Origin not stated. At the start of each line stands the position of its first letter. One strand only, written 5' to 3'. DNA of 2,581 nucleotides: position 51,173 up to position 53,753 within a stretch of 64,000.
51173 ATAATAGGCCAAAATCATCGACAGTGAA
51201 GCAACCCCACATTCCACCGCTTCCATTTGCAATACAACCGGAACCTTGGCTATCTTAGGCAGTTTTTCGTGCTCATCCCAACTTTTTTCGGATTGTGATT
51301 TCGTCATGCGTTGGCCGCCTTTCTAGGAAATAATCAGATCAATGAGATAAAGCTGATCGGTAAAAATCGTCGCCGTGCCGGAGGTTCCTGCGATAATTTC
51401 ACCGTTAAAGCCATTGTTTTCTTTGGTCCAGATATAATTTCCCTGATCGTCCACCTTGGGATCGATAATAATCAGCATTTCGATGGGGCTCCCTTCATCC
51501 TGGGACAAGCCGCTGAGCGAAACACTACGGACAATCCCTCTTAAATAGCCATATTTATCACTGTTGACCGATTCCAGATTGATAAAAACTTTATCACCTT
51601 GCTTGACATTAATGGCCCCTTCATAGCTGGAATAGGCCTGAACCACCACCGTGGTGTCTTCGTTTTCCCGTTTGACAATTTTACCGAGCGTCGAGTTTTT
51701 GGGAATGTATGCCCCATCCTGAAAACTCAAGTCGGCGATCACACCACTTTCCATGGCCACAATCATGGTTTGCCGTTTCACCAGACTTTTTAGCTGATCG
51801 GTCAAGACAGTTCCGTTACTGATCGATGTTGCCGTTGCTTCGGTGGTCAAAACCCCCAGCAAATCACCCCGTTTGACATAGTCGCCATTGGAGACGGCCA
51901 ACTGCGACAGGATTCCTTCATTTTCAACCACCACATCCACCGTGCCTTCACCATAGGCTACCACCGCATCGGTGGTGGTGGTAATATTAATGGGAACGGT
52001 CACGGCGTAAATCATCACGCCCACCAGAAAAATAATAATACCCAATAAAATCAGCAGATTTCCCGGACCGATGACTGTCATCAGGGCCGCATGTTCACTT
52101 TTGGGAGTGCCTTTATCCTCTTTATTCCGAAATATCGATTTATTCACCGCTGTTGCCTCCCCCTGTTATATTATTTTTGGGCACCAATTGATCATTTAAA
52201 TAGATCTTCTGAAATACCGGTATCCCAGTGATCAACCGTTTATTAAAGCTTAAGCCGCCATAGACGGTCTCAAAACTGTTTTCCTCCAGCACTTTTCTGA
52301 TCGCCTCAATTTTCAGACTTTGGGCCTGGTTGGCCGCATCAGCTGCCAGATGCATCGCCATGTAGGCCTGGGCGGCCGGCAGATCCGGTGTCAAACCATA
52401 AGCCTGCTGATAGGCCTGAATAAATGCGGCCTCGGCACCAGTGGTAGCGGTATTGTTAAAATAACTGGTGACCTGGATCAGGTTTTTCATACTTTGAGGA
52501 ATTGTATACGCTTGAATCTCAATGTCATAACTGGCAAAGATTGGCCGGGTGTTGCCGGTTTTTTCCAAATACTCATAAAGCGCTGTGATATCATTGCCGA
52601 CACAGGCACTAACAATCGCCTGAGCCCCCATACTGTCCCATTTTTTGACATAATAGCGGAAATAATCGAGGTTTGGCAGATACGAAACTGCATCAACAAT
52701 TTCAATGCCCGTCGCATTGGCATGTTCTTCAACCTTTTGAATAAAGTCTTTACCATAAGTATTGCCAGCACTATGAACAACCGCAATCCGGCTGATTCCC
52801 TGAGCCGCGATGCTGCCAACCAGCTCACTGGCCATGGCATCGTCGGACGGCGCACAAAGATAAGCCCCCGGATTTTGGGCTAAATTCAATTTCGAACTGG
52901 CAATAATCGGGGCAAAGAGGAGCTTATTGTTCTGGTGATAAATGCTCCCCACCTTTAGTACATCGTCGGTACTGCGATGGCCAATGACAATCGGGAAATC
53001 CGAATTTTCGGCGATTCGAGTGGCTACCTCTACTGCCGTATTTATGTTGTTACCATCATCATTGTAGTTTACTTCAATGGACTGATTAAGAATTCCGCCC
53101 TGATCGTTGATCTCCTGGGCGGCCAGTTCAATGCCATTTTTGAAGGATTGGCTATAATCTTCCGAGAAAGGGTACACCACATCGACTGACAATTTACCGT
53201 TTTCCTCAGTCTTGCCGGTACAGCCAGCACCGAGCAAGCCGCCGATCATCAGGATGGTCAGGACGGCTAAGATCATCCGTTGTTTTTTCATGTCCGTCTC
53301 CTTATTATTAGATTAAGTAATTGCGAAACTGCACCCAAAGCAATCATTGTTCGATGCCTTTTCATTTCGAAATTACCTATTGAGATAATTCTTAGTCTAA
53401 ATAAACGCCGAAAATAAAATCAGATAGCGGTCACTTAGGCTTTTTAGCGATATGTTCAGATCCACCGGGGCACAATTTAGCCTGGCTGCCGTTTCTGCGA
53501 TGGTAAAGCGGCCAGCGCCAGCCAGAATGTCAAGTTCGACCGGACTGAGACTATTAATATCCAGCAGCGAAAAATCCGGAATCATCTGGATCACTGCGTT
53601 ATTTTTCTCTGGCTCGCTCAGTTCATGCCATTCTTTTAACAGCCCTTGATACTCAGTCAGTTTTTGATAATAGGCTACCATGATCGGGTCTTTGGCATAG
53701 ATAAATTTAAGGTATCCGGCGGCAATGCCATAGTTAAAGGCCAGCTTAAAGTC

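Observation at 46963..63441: Nif11-leader RiPP cluster whose only tailoring enzymes are five paralogous B12-binding radical SAM modules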

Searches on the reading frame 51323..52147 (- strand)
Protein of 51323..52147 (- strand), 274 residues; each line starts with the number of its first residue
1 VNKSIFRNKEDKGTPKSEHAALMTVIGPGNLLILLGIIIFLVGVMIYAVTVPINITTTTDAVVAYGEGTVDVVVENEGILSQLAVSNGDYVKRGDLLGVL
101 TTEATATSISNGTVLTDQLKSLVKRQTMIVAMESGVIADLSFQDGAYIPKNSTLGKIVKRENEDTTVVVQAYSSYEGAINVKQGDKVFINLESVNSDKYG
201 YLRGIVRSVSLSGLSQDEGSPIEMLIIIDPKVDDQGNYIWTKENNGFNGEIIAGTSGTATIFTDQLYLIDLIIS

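Call 6: search_protein_families(library=ncbifam, proteins=[window:51323-52147:-], max_evalue=0.001)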
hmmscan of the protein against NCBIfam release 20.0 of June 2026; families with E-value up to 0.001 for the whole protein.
window:51323-52147:- (274 aa): 8 families
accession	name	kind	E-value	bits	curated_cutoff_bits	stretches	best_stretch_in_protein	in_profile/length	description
TIGR03794.1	NHLM_micro_HlyD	equivalog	1.1e-16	60.8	156.2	2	117-210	244-337/421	NHLP bacteriocin system secretion protein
TIGR01843.1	type_I_hlyD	subfamily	2.2e-12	46.7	208.65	2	127-270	271-405/422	HlyD family type I secretion periplasmic adaptor subunit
TIGR01000.1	bacteriocin_acc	subfamily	7.8e-07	28.3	258.85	1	124-220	314-410/457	bacteriocin secretion accessory protein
TIGR01730.1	RND_mfp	subfamily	2e-06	27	94.9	0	66-105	23-62/322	efflux RND transporter periplasmic adaptor subunit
TIGR00998.1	8a0101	subfamily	6.8e-05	22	390.8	1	31-101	7-74/334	EmrA/EmrK family multidrug efflux transporter periplasmic adaptor subunit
NF004547.1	PRK05889.1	equivalog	0.00014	21.9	75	1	71-100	41-70/71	biotin/lipoyl-binding carrier protein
NF007785.0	PRK10476.1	equivalog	0.00014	20.8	376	0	34-98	15-77/347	multidrug transporter subunit MdtN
NF011715.0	PRK15136.1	equivalog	0.00038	19.2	563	0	31-106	23-98/390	multidrug efflux MFS transporter periplasmic adaptor subunit EmrA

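Call 7: search_protein_families(library=pfam, proteins=[window:51323-52147:-], max_evalue=0.001)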
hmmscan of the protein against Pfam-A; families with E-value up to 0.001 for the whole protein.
window:51323-52147:- (274 aa): 3 families
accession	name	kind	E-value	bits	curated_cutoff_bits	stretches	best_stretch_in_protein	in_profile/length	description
PF13437.12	HlyD_3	-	4.5e-08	34.2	22.2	1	129-226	2-91/106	HlyD family secretion protein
PF13533.13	Biotin_lipoyl_2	-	1.8e-07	31.2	29.8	1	78-100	9-31/32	Biotin-lipoyl like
PF00364.28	Biotin_lipoyl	-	0.0004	20.6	22.1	0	70-99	43-72/73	Biotin-requiring enzyme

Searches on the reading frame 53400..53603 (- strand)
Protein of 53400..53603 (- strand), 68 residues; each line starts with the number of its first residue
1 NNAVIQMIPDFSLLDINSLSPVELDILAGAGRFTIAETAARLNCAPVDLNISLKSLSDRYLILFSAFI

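Call 37: search_protein_families(library=pfam, proteins=[window:53400-53603:-], max_evalue=10)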
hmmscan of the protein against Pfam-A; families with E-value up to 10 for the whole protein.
seq(68 aa): 0 families
